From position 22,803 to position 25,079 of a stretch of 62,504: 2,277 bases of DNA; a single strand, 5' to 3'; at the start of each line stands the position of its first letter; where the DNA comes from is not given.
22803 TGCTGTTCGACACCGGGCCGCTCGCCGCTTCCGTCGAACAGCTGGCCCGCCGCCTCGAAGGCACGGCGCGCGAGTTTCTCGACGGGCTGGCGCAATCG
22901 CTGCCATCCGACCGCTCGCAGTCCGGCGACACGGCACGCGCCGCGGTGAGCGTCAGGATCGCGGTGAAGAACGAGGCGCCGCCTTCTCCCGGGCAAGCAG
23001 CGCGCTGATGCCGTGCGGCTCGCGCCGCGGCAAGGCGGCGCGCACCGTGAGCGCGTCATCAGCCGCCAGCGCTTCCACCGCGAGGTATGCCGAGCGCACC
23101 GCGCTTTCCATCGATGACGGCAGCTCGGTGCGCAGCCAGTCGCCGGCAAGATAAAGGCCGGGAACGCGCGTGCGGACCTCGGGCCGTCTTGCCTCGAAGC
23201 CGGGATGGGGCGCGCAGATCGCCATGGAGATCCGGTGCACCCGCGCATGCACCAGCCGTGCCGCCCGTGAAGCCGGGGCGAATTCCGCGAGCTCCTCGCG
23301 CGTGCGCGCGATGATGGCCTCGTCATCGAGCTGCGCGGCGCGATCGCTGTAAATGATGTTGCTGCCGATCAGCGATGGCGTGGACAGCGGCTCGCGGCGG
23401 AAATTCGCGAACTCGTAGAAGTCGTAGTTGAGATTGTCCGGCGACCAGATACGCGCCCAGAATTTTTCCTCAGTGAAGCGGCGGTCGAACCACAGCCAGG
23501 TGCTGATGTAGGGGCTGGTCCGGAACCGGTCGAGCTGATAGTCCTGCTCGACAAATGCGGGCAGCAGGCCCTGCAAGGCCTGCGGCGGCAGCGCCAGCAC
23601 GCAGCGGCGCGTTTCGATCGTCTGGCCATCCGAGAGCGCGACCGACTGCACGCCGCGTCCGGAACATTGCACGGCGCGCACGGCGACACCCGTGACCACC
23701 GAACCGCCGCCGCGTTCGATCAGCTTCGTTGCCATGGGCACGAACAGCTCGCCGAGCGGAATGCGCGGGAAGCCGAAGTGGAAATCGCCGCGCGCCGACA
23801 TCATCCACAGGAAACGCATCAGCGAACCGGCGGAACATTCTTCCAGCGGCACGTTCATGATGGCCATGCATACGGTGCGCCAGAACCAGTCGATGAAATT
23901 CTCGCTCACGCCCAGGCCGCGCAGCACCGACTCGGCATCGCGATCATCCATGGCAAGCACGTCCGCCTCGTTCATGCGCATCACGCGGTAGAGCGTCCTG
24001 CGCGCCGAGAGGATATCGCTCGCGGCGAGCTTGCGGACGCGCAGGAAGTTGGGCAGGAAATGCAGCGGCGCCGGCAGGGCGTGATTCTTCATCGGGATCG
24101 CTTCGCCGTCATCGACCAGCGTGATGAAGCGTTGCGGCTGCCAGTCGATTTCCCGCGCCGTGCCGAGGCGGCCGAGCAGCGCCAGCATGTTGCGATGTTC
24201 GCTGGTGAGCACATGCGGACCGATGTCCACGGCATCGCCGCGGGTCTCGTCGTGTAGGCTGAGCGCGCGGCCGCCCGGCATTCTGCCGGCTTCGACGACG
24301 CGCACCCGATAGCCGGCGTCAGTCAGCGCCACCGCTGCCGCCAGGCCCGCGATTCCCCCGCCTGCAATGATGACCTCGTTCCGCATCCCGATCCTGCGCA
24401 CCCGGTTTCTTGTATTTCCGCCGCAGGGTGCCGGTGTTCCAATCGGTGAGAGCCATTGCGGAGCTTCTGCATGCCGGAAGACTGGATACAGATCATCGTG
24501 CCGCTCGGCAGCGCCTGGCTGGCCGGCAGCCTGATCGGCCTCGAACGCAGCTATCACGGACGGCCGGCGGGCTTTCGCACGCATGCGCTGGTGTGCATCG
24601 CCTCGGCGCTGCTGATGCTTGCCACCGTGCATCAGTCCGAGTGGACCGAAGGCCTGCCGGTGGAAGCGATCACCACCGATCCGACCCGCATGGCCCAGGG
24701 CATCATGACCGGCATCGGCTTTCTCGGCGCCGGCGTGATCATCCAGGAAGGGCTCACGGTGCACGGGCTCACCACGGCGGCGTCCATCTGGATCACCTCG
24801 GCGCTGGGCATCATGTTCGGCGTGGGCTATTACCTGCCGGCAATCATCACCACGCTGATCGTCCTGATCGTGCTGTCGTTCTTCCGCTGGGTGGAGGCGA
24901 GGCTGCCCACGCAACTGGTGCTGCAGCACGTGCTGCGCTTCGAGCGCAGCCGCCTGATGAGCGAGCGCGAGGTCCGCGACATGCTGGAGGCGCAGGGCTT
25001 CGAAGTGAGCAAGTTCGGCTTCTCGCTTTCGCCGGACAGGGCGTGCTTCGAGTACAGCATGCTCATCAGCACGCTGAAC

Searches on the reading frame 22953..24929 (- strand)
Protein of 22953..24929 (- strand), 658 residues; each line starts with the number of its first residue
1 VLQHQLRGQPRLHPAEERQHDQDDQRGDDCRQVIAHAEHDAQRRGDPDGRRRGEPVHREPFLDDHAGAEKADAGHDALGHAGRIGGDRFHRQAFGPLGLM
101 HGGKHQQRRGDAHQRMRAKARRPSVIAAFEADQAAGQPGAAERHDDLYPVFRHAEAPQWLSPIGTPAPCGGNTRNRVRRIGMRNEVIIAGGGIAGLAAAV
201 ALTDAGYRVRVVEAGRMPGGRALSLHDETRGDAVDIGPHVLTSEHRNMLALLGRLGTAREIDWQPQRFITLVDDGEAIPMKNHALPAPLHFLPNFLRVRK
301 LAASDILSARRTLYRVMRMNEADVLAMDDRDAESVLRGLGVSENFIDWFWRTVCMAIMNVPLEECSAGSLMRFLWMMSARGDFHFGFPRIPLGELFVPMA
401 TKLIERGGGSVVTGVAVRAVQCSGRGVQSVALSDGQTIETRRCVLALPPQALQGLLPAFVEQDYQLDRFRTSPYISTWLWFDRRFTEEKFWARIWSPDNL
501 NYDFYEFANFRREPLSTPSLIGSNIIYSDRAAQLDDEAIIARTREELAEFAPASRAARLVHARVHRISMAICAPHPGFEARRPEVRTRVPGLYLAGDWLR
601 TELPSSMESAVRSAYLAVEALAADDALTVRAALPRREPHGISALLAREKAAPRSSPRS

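Call 13: search_protein_families(library=pfam, max_evalue=0.00001, proteins=[window:22953-24929:-])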
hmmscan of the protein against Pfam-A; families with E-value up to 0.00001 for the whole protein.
window:22953-24929:- (658 aa): 4 families
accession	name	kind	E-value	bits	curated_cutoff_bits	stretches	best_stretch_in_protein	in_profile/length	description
PF01593.30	Amino_oxidase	-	2.9e-47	162.4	19.8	1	193-621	1-442/443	Flavin containing amine oxidoreductase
PF13450.12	NAD_binding_8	-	9e-13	48.7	21.9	1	188-255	1-68/68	NAD(P)-binding Rossmann-like domain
PF01266.30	DAO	-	1.3e-07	31.9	27.9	0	186-220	2-36/353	FAD dependent oxidoreductase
PF07992.20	Pyr_redox_2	-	5.3e-07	29.8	26.1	0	185-222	2-40/291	Pyridine nucleotide-disulphide oxidoreductase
